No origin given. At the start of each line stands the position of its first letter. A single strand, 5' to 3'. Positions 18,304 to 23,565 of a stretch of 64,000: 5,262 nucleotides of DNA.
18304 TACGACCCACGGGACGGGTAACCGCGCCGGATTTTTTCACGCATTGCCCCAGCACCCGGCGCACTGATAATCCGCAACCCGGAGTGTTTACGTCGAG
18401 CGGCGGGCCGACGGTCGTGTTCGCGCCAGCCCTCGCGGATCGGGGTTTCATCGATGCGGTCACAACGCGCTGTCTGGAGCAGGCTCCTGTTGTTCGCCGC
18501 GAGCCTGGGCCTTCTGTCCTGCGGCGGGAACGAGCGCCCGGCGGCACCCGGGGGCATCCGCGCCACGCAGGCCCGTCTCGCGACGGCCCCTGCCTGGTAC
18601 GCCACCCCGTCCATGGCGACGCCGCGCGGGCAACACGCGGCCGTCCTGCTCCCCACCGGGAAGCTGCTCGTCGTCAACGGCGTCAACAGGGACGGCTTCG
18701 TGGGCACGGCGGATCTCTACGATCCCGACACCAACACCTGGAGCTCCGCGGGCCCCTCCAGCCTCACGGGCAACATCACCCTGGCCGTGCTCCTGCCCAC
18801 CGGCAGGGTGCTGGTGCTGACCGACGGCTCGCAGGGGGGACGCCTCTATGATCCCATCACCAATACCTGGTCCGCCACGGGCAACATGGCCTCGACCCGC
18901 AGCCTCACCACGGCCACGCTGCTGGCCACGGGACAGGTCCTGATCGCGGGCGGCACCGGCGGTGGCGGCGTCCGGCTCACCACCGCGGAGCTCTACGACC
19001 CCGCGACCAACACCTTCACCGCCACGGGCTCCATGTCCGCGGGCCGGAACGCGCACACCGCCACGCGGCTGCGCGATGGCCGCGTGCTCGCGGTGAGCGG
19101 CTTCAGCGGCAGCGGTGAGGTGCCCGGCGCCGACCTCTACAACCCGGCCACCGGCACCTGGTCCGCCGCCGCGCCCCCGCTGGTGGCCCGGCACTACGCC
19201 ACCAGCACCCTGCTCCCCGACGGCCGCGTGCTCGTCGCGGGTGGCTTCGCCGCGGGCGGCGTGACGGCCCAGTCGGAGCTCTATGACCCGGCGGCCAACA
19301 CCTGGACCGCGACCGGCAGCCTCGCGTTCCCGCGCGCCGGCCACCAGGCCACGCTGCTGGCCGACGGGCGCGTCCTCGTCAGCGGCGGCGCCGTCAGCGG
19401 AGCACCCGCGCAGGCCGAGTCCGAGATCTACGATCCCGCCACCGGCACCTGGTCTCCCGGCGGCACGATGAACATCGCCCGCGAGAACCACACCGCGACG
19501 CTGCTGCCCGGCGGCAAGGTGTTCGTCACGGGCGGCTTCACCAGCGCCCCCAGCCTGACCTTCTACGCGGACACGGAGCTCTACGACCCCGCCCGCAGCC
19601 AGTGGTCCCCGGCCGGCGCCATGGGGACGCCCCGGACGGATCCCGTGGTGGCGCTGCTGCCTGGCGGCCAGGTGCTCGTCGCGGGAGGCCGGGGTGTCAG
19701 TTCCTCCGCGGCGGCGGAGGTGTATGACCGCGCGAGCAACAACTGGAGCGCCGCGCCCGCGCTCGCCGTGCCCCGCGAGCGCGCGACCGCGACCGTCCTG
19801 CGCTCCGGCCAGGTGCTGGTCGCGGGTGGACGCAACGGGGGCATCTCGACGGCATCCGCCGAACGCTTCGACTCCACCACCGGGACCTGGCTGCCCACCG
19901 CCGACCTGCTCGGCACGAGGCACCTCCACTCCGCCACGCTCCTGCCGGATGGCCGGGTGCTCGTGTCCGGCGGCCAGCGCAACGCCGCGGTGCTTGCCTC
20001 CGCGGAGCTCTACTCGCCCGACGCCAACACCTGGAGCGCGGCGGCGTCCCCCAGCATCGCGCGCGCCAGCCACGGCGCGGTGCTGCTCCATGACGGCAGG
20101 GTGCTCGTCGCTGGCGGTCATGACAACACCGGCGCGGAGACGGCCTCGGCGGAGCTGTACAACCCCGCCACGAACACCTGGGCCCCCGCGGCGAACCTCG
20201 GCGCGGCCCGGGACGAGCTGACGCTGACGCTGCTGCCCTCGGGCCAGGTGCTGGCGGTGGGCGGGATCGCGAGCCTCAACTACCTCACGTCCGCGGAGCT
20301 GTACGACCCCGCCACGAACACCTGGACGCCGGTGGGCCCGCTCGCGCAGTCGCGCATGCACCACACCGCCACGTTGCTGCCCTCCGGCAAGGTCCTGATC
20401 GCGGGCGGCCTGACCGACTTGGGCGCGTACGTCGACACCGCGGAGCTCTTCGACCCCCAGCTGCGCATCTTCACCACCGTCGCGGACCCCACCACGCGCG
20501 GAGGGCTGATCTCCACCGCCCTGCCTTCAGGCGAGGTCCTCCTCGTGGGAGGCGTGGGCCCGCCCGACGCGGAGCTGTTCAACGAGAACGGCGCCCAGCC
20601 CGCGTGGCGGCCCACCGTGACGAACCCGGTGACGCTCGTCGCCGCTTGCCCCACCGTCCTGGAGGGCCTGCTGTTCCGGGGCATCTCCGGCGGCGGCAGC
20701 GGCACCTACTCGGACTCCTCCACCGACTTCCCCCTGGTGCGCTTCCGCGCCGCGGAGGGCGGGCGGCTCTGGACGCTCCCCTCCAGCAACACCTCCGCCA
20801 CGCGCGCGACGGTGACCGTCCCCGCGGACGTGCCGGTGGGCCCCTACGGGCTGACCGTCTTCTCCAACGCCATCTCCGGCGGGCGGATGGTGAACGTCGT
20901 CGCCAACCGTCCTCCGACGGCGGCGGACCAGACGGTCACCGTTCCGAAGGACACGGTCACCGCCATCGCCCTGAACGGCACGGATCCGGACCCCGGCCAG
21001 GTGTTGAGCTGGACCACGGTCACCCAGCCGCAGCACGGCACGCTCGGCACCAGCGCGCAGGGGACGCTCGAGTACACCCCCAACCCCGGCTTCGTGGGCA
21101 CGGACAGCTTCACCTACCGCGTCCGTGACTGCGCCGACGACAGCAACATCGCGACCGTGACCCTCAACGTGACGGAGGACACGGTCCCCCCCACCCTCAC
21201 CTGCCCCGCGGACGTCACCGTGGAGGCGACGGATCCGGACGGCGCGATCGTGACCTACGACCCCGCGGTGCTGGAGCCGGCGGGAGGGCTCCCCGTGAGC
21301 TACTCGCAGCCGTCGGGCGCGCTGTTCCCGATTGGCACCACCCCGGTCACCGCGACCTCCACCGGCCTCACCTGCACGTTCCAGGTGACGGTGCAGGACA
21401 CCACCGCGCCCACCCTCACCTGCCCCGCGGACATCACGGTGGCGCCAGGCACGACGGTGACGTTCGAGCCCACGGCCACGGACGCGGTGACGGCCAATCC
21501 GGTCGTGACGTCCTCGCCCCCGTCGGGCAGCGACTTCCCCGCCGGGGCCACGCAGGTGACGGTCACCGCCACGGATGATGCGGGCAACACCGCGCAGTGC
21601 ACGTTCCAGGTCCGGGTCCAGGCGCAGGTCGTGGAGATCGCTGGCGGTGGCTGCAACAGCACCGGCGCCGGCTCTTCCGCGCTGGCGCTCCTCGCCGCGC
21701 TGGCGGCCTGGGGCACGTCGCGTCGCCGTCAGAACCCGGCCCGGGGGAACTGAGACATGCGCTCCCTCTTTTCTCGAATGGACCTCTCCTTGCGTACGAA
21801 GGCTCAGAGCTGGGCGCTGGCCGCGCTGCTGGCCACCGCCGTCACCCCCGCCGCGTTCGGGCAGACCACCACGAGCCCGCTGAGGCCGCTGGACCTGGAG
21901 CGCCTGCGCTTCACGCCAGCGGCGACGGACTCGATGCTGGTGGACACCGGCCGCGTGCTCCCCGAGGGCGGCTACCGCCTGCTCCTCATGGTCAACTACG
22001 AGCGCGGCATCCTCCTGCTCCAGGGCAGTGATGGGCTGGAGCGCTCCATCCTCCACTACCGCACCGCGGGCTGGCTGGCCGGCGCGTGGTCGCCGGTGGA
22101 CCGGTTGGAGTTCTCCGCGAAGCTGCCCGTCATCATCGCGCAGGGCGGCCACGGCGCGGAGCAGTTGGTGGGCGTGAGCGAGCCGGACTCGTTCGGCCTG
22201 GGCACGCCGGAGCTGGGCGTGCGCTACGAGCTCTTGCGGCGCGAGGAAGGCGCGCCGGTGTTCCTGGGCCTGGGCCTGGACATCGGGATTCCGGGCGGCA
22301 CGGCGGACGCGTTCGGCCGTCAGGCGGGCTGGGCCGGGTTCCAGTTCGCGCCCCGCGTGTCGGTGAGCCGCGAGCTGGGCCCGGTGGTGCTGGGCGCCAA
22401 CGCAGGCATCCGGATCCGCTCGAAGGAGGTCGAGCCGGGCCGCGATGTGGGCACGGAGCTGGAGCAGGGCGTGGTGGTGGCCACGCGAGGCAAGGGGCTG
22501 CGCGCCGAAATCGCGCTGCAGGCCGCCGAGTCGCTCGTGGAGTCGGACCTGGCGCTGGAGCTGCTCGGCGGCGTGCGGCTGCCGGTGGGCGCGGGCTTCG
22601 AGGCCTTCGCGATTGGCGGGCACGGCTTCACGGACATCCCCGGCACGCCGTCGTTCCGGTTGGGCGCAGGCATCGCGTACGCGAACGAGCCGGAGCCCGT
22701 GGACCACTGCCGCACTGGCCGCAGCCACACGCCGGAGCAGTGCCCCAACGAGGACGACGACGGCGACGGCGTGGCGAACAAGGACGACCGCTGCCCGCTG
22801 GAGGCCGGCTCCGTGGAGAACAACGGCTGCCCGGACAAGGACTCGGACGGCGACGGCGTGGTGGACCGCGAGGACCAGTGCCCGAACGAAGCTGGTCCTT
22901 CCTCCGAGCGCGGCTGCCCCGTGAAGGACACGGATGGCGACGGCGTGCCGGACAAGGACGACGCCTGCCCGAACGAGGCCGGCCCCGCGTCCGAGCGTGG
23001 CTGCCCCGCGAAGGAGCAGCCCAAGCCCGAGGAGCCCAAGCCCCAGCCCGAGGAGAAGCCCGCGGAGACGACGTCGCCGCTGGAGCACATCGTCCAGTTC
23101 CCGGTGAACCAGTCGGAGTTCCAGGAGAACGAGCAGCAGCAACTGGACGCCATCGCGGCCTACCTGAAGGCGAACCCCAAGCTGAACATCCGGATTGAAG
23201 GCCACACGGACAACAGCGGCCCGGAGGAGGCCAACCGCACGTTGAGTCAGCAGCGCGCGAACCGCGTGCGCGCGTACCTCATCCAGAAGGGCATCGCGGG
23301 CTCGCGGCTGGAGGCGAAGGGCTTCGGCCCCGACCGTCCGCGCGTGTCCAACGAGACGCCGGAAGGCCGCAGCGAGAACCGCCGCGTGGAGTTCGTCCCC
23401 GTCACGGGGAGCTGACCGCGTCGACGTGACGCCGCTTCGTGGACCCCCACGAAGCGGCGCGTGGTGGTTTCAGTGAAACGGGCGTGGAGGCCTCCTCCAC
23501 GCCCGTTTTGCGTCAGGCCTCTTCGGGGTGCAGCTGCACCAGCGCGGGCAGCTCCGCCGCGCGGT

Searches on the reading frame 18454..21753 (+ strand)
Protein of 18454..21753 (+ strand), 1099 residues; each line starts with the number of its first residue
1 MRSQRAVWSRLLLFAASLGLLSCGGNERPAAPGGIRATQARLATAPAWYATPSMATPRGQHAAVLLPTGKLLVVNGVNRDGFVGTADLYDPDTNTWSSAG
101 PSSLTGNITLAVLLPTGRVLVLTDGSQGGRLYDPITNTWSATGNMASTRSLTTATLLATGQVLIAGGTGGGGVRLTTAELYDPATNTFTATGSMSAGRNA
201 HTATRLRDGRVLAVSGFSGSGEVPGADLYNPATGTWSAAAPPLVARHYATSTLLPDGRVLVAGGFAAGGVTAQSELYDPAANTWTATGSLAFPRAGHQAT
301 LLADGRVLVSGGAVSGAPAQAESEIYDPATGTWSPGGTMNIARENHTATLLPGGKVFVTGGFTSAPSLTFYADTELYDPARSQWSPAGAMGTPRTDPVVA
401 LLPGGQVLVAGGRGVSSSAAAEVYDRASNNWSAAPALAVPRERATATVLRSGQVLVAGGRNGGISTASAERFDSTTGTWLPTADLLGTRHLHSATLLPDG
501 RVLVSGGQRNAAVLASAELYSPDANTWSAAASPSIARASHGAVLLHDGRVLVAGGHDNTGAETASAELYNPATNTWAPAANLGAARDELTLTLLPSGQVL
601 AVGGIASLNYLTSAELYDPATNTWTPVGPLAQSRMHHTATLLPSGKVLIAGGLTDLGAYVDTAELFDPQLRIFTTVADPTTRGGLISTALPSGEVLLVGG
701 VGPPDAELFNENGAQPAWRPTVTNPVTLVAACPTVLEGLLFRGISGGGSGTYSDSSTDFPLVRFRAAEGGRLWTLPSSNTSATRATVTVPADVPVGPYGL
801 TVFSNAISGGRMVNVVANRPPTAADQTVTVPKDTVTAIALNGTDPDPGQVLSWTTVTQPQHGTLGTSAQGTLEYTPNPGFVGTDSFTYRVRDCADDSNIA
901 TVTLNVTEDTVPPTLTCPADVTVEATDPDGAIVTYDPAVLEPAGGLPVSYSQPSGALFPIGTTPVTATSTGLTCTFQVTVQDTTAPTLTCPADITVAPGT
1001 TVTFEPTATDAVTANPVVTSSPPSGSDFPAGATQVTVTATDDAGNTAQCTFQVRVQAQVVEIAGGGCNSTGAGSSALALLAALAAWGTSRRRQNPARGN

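Call 10: search_protein_families(library=pfam, proteins=[window:18454-21753:+], max_evalue=0.01)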
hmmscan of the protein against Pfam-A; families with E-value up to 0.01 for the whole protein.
window:18454-21753:+ (1099 aa): 15 families
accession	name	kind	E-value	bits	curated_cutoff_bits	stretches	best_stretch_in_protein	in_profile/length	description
PF13418.12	Kelch_4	-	4.3e-78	257.5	21.6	9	634-680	2-48/49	Galactose oxidase, central domain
PF01344.31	Kelch_1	-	3.8e-74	244.2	20.1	6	539-582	3-45/46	Kelch motif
PF13964.12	Kelch_6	-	6.1e-67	220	25.3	8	293-343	1-50/50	Kelch motif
PF24681.1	Kelch_KLHDC2_KLHL20_DRC7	-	8.3e-56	189.2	50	5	256-459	8-221/221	KLHDC2/KLHL20/DRC7 Kelch-repeats domain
PF13415.12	Kelch_3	-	3e-51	171.1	22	6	453-496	3-47/48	Galactose oxidase, central domain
PF07646.21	Kelch_2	-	1.3e-43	145.2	21.3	1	247-285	2-42/48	Kelch motif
PF25210.1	Kelch_FKB95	-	2.2e-31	109.9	70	3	415-484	54-125/268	FKB95, Kelch-repeats domain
PF24981.1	Beta-prop_ATRN-LZTR1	-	9.8e-29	101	50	3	197-364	94-282/289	Attractin/LZTR1 beta-propeller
PF17963.7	Big_9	-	1.6e-18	67.8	23.6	1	818-905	1-89/89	Bacterial Ig domain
PF02494.22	HYR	-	2.1e-18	66.8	21.7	2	981-1055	1-81/81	HYR domain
PF07250.17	Glyoxal_oxid_N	-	5.4e-18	65.5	37.5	0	445-512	71-140/243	Glyoxal oxidase N-terminus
PF24996.1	NANM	-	5.7e-12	45.6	45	0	518-585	169-238/350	N-acetylneuraminate epimerase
PF17892.7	Cadherin_5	-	1.7e-10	41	26.5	1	818-907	2-98/98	Cadherin-like domain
PF17803.7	Cadherin_4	-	1.1e-09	39.1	25.1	1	817-874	10-71/71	Bacterial cadherin-like domain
PF22352.2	K319L-like_PKD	-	0.0065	16.9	27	0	824-906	3-84/84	K319L-like, PKD domain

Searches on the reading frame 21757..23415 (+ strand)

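Call 10: search_protein_families(library=pfam, proteins=[window:21757-23415:+], max_evalue=0.01)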
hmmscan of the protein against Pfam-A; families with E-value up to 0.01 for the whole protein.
window:21757-23415:+ (552 aa): 4 families
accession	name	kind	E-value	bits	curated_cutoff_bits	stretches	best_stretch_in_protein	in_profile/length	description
PF00691.25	OmpA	-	1.5e-24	86.6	27.2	1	448-542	2-98/98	OmpA family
PF02412.23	TSP_3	-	2.9e-11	43.3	25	3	390-410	14-34/36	Thrombospondin type 3 repeat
PF05359.17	DUF748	-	2.1e-06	26.5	50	1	446-490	881-925/1037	Domain of Unknown Function (DUF748)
PF09476.15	Pilus_CpaD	-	0.0027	17.9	31.1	1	418-529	13-121/200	Pilus biogenesis CpaD protein (pilus_cpaD)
